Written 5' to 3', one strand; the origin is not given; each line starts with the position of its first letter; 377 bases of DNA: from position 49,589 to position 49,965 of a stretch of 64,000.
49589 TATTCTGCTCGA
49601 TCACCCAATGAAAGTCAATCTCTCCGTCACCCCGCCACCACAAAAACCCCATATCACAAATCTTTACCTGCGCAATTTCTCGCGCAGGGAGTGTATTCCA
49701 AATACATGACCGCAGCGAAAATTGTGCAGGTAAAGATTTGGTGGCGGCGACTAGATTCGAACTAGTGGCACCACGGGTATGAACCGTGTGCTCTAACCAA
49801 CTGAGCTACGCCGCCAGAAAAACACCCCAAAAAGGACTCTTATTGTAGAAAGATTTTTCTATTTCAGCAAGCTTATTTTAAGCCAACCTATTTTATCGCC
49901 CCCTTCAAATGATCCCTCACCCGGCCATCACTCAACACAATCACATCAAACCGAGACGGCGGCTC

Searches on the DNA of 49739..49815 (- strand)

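Call 108: search_dna_similar(query=window:49739-49815:-, collection=ecoli_genomes, mode=distant, max_rows=5, max_evalue=0.01)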
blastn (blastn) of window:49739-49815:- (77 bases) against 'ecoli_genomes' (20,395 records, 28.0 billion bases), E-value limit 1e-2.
Records with a match: 5424; places in all: 10855; records where one place covers at least 80% of the query: 5424.
Genomes with a match: 5424 of 5426; with a place that covers at least 80% of the query: 5424. Places per genome that has any: lowest 1, median 2, highest 4. On chromosomes: 10853 places; on plasmids: 2.
Best place of each record, by identity: 60-80% 5424.
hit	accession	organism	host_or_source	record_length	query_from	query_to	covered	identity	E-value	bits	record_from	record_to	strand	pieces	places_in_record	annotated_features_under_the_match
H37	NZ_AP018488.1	Escherichia coli O157:H7 strain PV15-279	Homo sapiens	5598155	6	77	94%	77.8%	2e-6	59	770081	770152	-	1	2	tRNA-Met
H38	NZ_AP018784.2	Escherichia coli strain SK1144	-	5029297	6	77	94%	77.8%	2e-6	59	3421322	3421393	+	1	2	tRNA-Met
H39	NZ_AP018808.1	Escherichia coli strain E2865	Bos taurus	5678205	6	77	94%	77.8%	2e-6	59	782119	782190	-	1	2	tRNA-Met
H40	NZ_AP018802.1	Escherichia coli strain E2863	Bos taurus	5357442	6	77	94%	77.8%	2e-6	59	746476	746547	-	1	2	tRNA-Met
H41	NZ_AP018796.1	Escherichia coli strain E2855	Bos taurus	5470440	6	77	94%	77.8%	2e-6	59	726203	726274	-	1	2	tRNA-Met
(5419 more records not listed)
